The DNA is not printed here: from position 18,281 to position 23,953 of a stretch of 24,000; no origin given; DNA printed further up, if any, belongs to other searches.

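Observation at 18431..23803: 1790-aa protein concatenating three different predicted effector enzymes with no recognisable export signal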

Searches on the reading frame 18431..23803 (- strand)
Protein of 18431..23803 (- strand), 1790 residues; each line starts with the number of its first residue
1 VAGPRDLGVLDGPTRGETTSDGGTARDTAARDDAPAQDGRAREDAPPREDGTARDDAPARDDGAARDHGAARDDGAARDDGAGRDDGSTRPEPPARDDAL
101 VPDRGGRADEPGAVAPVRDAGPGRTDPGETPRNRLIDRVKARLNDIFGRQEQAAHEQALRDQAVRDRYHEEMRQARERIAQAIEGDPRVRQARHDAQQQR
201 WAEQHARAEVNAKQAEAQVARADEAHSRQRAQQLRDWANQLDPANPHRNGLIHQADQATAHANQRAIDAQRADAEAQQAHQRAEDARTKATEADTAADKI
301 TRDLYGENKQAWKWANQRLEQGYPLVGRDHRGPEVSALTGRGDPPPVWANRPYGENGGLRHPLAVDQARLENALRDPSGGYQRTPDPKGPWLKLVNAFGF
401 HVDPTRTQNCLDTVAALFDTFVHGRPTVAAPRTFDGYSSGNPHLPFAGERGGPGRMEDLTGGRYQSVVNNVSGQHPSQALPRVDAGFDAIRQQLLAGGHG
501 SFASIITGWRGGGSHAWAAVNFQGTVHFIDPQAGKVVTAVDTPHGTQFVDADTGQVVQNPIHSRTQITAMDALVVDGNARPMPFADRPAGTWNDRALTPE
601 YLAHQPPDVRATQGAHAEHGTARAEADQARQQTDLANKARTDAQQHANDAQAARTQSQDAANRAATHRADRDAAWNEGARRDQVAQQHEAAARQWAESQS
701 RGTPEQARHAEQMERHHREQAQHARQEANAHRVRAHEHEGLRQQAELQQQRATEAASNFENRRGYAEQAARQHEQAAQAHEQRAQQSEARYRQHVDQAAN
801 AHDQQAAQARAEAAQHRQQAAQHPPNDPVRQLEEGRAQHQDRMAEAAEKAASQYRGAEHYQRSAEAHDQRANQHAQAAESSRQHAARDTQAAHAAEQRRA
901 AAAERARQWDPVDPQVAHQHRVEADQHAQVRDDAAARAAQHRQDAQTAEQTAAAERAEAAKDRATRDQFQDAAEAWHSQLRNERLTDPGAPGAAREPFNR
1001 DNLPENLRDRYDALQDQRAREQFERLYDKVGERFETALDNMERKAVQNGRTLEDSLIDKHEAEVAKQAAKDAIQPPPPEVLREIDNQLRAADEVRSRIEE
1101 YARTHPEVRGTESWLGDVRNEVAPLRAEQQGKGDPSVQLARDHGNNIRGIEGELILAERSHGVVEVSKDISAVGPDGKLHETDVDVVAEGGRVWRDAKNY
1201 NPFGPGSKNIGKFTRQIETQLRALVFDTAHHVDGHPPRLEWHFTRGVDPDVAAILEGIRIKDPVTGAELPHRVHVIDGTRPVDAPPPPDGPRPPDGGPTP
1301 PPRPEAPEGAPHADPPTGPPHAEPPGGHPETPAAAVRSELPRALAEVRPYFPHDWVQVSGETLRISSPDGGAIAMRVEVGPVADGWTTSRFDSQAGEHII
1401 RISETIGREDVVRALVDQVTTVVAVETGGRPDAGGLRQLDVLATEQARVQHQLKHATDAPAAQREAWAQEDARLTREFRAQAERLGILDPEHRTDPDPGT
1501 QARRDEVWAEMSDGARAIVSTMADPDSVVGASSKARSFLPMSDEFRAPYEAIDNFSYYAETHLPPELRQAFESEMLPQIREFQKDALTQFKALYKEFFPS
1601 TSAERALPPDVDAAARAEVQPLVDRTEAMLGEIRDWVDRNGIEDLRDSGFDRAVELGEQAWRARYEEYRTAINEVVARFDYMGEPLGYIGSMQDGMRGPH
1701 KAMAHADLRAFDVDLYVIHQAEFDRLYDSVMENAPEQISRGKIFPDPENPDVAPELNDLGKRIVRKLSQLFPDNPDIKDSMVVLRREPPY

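Call 4: search_protein_families(library=pfam, proteins=[window:18431-23803:-], max_evalue=1)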
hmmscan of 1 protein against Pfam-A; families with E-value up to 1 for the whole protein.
window:18431-23803:- (1790 aa): 1 family
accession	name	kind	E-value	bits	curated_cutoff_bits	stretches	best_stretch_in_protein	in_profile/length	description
PF15644.12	Gln_amidase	-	2.8e-25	90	24.1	1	408-535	1-114/114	Papain fold toxin 1, glutamine deamidase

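Call 5: search_protein_families(library=ncbifam, proteins=[window:18431-23803:-], max_evalue=1)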
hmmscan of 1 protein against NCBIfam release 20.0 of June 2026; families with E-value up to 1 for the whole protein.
window:18431-23803:- (1790 aa): 1 family
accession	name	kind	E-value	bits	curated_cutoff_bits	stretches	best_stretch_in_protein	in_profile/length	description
NF002824.0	PRK02998.1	subfamily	0.19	11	360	1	1005-1068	61-116/283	peptidylprolyl isomerase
